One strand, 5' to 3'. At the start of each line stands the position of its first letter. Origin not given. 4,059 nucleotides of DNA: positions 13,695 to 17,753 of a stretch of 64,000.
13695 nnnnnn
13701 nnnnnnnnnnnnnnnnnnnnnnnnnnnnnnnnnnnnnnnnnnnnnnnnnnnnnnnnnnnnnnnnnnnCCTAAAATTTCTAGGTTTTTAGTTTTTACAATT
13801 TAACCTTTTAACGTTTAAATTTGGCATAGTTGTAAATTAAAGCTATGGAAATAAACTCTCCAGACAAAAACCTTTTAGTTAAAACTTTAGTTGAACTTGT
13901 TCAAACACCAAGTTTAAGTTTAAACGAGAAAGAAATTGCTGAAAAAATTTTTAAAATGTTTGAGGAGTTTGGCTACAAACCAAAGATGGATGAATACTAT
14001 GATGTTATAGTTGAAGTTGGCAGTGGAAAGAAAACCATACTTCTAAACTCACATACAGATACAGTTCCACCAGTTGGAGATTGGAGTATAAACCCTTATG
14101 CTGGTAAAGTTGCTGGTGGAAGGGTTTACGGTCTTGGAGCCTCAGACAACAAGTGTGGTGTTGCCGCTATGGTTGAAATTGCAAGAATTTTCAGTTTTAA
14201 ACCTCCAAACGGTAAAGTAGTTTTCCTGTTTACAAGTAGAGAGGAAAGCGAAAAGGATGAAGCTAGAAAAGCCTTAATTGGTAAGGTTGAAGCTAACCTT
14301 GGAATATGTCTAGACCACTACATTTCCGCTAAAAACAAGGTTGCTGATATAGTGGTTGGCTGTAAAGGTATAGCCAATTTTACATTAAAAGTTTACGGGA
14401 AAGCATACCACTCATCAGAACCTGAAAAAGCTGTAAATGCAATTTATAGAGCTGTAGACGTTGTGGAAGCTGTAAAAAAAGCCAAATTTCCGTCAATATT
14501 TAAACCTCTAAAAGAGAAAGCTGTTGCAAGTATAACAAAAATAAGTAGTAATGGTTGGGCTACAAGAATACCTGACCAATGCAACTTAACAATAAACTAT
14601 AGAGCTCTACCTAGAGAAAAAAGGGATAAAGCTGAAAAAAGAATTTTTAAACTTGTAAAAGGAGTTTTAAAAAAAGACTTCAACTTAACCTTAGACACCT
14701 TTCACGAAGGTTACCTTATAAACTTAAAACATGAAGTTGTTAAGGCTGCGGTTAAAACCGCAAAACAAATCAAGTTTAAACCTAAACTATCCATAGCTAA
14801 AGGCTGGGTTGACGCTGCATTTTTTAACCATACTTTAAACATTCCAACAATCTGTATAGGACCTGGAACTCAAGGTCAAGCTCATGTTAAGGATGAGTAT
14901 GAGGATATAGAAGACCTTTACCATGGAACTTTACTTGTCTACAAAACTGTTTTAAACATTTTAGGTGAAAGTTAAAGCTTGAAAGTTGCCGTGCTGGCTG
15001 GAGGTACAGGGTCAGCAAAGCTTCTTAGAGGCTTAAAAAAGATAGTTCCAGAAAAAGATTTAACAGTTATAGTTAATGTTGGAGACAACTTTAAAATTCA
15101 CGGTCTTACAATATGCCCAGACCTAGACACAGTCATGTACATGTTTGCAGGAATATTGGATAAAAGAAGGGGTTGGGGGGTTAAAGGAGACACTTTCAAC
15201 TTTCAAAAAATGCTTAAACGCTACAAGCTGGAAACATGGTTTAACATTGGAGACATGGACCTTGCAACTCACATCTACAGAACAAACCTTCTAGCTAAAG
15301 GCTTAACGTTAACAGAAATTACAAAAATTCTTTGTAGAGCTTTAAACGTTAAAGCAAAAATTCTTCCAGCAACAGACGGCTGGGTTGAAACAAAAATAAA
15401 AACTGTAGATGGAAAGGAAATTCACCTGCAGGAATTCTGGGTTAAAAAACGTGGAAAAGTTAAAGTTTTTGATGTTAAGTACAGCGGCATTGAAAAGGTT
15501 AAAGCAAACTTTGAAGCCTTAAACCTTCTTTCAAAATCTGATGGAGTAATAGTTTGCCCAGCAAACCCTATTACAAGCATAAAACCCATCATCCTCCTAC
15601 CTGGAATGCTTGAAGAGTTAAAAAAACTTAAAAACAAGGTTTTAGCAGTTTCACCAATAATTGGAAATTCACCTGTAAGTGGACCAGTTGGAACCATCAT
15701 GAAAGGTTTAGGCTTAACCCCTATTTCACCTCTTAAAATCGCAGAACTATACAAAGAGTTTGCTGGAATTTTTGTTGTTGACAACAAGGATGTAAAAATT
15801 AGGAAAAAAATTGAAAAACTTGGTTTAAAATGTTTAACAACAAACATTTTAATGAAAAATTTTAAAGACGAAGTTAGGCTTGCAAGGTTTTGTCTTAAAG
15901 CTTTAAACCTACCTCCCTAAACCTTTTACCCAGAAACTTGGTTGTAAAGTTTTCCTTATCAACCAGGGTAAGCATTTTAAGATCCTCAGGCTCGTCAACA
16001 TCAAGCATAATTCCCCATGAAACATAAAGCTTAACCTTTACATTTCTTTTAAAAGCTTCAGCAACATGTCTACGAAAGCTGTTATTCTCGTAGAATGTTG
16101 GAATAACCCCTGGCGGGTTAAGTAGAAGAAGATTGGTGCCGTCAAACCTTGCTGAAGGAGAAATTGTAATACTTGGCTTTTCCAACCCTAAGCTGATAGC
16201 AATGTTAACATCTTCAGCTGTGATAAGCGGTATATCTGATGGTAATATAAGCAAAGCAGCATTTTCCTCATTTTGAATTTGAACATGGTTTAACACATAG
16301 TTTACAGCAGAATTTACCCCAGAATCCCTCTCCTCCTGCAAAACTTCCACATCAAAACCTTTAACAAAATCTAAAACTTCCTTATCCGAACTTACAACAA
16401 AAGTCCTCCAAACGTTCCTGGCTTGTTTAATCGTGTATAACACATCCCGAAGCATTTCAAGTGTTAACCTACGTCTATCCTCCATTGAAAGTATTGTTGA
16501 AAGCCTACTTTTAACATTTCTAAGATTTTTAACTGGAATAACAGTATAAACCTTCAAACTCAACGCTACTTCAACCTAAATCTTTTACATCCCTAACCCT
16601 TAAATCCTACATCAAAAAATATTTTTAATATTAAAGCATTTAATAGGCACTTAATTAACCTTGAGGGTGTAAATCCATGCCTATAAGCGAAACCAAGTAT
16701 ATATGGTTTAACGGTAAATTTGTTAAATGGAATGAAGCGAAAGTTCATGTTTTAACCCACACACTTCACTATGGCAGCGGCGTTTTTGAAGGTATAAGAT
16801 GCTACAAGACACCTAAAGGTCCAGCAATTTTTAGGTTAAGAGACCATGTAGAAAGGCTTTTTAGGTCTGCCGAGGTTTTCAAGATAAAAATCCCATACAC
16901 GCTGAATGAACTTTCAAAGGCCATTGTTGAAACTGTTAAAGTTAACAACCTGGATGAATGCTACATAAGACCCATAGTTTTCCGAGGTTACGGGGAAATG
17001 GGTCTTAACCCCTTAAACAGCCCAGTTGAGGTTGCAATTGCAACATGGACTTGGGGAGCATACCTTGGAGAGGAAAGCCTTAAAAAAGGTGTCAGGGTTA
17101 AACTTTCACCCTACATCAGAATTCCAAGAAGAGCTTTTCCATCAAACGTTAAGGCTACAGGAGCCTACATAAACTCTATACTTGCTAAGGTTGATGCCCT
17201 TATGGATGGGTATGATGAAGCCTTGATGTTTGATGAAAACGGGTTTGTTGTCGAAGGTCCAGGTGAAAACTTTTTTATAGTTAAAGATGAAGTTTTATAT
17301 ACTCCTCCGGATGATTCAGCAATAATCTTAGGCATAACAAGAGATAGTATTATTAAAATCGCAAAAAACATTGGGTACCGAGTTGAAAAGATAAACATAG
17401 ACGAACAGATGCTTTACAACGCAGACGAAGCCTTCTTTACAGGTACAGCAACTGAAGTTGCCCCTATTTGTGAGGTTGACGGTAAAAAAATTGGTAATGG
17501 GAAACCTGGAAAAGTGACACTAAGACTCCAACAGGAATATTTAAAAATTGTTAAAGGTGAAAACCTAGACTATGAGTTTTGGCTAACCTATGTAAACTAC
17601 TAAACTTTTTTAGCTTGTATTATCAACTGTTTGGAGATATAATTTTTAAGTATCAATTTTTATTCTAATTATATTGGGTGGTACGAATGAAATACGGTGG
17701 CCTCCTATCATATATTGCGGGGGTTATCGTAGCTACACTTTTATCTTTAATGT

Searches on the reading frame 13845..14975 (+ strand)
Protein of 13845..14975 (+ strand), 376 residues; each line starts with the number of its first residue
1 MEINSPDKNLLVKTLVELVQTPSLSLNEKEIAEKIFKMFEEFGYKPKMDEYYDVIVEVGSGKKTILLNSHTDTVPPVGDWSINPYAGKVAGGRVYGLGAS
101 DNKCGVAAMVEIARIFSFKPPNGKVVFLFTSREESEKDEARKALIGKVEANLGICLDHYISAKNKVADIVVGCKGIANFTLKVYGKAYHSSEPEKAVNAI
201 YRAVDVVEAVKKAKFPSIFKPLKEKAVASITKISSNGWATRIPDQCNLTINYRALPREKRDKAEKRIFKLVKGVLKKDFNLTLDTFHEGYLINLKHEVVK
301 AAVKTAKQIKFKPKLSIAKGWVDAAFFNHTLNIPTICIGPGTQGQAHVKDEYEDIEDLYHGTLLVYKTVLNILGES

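Call 58: search_protein_families(library=pfam, proteins=[window:13845-14975:+], max_evalue=0.00001)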
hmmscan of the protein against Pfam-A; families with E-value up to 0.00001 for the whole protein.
window:13845-14975:+ (376 aa): 4 families
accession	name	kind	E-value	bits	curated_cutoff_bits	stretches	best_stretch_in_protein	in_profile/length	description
PF01546.33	Peptidase_M20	-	4e-30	105.7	24.6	1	66-370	1-205/206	Peptidase family M20/M25/M40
PF07687.19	M20_dimer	-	1.4e-17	64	21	1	172-277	2-105/107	Peptidase dimerisation domain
PF04389.22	Peptidase_M28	-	5.2e-11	43.1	21.3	1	54-135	2-68/193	Peptidase family M28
PF05343.19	Peptidase_M42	-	3.4e-06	26.8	23.2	0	99-166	132-198/292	M42 glutamyl aminopeptidase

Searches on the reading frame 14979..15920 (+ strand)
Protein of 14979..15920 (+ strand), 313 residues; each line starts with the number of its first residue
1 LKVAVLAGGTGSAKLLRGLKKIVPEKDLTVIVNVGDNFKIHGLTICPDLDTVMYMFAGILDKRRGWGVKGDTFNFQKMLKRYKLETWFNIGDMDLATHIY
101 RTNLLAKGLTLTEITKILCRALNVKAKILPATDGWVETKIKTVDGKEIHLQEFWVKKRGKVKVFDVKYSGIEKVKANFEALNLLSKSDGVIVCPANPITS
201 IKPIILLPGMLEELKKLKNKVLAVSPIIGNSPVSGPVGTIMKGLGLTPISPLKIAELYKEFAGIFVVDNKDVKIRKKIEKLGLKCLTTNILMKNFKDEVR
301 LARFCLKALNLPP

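Call 58: search_protein_families(library=pfam, proteins=[window:14979-15920:+], max_evalue=0.00001)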
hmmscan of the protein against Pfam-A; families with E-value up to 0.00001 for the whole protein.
window:14979-15920:+ (313 aa): 1 family
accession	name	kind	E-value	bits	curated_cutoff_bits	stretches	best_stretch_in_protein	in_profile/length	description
PF01933.23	CofD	-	3.2e-53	181.2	30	1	3-273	1-255/290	2-phospho-L-lactate transferase CofD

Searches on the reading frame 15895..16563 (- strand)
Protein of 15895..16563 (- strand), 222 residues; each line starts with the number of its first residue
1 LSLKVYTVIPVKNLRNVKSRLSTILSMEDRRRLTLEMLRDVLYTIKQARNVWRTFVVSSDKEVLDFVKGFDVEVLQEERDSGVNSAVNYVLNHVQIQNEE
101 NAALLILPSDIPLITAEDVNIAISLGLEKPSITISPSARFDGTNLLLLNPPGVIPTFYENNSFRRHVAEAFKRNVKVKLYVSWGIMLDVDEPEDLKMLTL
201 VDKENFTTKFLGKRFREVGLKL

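Call 58: search_protein_families(library=pfam, proteins=[window:15895-16563:-], max_evalue=0.00001)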
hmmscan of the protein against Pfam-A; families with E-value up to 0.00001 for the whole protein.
window:15895-16563:- (222 aa): 2 families
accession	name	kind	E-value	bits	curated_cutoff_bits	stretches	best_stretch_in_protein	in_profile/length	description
PF01983.22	CofC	-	5.1e-38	130.9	22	1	7-213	3-197/217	Guanylyl transferase CofC like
PF12804.13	NTP_transf_3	-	5.8e-07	30.3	27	1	37-129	26-114/160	MobA-like NTP transferase domain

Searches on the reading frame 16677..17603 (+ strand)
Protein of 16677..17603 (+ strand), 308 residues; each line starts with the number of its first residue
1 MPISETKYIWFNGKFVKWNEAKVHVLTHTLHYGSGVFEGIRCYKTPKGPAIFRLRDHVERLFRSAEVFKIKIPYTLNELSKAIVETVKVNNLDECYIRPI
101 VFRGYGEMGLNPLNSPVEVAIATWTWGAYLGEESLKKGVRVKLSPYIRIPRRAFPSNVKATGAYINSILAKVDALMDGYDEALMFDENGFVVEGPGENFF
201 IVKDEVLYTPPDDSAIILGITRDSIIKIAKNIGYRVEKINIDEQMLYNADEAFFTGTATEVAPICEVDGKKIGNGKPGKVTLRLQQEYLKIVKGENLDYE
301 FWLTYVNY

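Call 59: search_protein_families(library=pfam, proteins=[window:16677-17603:+], max_evalue=0.00001)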
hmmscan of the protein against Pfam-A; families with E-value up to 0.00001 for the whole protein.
window:16677-17603:+ (308 aa): 1 family
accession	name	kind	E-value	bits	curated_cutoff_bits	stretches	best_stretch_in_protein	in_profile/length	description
PF01063.24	Aminotran_4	-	1.5e-52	179.1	28.5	1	35-267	1-223/223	Amino-transferase class IV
